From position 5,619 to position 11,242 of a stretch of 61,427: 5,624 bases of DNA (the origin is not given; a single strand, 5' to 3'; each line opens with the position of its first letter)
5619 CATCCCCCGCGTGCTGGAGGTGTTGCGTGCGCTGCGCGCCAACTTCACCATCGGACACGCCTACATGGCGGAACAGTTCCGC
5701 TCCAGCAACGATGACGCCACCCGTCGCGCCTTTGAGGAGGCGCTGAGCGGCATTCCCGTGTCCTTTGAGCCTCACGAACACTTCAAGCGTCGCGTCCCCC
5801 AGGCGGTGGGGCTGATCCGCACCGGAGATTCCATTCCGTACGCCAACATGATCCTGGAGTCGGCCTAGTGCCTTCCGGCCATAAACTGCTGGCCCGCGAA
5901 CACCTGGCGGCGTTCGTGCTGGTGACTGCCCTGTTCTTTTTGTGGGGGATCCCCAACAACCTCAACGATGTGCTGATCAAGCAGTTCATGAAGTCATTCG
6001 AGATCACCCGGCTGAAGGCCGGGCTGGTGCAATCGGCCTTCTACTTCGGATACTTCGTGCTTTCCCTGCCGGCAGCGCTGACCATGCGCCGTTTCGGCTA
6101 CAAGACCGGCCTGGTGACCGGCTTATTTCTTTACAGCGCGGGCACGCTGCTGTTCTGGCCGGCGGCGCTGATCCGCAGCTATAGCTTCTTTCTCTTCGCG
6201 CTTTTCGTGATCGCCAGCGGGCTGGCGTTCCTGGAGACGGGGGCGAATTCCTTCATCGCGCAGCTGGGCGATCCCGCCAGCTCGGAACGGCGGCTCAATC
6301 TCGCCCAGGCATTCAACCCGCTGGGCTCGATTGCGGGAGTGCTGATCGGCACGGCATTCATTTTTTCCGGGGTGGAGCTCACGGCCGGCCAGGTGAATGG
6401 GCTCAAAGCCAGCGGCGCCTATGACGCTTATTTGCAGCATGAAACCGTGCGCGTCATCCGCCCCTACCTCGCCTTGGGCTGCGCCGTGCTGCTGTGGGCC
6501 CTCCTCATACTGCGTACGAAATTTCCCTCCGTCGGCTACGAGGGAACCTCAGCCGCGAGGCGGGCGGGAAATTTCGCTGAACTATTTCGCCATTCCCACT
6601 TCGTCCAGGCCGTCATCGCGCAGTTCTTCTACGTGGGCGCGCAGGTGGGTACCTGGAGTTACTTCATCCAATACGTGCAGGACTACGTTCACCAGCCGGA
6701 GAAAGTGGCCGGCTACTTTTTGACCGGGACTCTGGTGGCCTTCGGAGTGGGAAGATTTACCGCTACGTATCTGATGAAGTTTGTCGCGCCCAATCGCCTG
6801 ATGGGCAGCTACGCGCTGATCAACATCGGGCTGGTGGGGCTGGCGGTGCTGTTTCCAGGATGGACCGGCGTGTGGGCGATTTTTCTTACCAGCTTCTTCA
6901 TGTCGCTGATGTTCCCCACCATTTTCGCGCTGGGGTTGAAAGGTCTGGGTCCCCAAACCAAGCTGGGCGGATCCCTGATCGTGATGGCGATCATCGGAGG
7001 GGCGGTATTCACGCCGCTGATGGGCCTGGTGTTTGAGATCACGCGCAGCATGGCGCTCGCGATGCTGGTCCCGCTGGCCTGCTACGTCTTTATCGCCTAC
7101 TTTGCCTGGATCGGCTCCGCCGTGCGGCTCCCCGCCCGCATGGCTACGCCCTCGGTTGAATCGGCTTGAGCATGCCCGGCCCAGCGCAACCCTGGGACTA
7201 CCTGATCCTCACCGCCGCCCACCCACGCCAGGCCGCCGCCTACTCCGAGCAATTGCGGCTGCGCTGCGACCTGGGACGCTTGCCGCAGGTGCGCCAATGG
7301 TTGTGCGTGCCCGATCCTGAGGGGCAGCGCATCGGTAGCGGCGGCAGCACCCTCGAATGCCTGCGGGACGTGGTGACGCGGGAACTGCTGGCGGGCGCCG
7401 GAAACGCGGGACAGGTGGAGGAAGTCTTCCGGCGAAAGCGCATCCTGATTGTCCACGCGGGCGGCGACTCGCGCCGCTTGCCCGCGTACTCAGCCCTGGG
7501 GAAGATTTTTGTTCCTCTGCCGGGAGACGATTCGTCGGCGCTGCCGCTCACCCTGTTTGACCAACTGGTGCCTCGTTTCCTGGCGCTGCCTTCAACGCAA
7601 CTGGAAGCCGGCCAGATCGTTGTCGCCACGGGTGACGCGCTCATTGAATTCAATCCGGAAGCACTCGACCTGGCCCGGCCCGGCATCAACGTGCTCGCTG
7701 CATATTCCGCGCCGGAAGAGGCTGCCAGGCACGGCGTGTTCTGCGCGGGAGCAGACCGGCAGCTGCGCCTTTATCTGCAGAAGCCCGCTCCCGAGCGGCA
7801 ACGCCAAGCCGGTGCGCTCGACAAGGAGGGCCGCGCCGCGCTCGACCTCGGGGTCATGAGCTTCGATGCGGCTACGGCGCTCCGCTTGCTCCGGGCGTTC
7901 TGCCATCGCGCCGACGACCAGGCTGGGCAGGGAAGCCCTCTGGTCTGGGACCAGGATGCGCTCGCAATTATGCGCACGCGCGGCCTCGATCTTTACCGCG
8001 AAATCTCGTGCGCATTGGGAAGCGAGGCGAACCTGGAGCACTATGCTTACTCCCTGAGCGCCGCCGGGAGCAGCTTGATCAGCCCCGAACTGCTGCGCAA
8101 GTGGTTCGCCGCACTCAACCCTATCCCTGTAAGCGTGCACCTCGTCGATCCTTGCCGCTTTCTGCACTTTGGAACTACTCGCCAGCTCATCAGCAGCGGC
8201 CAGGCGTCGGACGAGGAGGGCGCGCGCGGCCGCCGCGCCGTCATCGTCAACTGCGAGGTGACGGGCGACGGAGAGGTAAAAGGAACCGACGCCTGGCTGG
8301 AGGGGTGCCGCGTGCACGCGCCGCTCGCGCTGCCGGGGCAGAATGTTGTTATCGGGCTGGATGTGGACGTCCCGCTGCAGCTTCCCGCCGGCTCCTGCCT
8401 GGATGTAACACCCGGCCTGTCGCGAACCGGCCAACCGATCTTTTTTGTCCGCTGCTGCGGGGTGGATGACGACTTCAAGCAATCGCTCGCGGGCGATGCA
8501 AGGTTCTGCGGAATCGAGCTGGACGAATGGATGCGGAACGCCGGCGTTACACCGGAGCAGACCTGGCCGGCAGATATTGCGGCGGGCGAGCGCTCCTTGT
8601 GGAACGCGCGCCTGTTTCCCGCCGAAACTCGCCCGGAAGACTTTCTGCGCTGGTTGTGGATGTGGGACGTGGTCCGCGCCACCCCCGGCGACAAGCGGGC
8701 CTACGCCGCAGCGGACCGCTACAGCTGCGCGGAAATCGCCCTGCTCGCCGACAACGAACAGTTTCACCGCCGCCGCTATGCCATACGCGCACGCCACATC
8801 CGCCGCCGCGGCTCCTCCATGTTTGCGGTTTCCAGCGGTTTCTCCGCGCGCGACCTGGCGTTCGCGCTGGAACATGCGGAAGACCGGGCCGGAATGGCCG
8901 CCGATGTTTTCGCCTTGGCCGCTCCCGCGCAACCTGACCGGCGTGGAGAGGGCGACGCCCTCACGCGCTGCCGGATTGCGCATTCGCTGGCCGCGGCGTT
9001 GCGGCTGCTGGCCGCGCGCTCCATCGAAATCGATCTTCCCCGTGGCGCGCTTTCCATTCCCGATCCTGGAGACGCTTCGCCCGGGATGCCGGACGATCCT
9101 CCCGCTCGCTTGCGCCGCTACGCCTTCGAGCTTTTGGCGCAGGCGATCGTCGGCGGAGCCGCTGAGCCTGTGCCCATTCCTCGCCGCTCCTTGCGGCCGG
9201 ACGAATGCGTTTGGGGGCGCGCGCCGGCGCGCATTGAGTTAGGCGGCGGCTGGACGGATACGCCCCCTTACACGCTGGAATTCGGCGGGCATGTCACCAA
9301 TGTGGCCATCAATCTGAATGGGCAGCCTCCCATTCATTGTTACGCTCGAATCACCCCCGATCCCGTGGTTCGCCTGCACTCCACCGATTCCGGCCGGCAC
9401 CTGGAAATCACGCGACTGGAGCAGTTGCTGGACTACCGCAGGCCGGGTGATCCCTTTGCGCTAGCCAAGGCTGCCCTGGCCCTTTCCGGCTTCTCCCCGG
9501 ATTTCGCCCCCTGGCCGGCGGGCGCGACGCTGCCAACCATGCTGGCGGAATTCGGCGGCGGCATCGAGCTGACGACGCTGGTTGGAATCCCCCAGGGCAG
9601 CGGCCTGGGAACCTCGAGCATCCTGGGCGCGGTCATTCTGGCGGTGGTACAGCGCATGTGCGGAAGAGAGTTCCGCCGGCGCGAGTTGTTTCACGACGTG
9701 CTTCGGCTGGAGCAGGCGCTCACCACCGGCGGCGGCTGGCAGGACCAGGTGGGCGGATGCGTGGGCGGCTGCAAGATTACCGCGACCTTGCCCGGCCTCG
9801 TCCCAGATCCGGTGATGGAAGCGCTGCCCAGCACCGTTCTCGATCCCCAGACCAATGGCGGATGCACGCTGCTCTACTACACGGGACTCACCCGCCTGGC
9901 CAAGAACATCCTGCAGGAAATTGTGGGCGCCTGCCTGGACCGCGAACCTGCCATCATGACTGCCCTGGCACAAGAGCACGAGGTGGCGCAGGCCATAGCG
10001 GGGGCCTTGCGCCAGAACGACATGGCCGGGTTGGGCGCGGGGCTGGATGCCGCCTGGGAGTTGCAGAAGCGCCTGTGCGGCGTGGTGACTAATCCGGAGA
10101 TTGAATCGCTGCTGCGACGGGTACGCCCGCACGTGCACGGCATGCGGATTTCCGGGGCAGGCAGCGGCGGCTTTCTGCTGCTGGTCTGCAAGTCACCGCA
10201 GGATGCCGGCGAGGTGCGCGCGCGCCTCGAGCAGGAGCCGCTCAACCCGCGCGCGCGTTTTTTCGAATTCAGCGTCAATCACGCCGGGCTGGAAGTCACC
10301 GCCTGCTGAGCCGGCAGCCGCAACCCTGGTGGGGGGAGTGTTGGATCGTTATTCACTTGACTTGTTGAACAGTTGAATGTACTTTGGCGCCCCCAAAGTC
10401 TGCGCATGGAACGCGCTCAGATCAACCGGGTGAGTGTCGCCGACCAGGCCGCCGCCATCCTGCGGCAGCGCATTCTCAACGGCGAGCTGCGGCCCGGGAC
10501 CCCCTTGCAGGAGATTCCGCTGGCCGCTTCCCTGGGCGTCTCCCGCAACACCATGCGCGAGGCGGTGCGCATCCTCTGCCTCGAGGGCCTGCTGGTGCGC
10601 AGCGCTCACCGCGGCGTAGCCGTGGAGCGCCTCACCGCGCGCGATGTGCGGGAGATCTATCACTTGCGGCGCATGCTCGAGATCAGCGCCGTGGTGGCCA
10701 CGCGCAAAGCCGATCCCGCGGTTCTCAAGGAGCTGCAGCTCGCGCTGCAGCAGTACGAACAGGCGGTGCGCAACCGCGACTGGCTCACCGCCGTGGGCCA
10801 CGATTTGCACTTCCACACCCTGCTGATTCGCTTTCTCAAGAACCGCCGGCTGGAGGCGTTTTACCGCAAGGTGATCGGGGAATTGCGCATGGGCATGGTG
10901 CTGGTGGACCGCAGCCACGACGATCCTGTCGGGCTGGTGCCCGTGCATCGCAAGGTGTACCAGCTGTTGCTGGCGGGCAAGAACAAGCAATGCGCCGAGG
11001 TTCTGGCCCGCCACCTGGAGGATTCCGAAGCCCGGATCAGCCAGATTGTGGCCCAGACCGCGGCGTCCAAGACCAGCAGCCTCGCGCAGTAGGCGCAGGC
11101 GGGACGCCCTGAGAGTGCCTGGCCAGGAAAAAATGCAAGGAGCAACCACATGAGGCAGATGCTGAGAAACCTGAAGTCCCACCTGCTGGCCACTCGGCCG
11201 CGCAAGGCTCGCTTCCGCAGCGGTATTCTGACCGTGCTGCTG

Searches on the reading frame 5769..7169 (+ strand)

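Call 50: search_protein_families(library=pfam, proteins=[window:5769-7169:+], max_evalue=0.00001)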
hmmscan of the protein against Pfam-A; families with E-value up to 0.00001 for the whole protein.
window:5769-7169:+ (466 aa): 1 family
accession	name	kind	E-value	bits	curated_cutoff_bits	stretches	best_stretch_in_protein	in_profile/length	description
PF07690.21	MFS_1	-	2.8e-20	73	33.4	1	57-394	6-324/347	Major Facilitator Superfamily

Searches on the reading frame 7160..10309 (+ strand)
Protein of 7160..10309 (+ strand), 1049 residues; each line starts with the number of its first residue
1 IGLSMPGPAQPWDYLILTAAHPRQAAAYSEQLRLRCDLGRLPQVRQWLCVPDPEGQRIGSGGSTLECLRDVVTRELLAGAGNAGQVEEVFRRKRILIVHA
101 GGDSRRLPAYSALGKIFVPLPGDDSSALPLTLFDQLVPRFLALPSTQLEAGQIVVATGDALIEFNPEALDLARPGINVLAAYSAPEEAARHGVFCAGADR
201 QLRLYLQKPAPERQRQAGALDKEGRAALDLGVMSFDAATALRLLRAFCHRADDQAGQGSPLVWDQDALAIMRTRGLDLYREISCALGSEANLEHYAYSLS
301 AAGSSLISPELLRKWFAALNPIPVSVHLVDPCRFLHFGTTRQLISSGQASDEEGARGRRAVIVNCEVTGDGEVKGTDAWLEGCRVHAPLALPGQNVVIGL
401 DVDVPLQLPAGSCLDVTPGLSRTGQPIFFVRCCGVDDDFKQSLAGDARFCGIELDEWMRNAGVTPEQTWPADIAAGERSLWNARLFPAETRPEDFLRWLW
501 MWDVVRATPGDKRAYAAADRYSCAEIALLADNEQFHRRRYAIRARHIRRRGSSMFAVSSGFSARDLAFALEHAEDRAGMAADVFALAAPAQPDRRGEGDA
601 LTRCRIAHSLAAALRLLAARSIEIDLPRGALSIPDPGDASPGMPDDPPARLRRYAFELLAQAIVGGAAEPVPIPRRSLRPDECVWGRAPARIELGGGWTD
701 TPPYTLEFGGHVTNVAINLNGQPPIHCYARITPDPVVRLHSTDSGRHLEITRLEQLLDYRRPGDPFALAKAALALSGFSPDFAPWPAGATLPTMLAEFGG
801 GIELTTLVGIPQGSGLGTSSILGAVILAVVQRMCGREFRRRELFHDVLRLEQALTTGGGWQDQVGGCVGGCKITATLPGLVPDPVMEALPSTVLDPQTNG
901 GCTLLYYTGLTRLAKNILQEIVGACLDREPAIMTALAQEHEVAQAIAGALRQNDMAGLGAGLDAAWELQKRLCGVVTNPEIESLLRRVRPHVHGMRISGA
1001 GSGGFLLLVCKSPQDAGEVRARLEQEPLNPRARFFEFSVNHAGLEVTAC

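Call 50: search_protein_families(library=pfam, proteins=[window:7160-10309:+], max_evalue=0.00001)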
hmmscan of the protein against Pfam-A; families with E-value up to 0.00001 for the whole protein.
window:7160-10309:+ (1049 aa): 3 families
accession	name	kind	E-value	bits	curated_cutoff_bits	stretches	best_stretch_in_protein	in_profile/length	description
PF07959.18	Fucose_pyrophosphorylase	-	9.8e-58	196.5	34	1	88-488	2-415/418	Fucose pyrophosphorylase domain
PF08544.19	GHMP_kinases_C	-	3.1e-10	40.8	21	1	948-1025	3-81/85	GHMP kinases C terminal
PF00288.32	GHMP_kinases_N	-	9.5e-10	39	22.3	1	794-870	10-87/87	GHMP kinases N terminal domain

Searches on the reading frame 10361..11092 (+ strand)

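Call 50: search_protein_families(library=pfam, proteins=[window:10361-11092:+], max_evalue=0.00001)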
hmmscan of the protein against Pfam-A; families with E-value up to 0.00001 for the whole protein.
window:10361-11092:+ (243 aa): 2 families
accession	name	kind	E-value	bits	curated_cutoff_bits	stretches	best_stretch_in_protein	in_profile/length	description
PF07729.17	FCD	-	4.4e-19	69.6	24.3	1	98-220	1-124/125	FCD domain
PF00392.27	GntR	-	7.2e-15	54.8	27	1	27-88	2-64/64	Bacterial regulatory proteins, gntR family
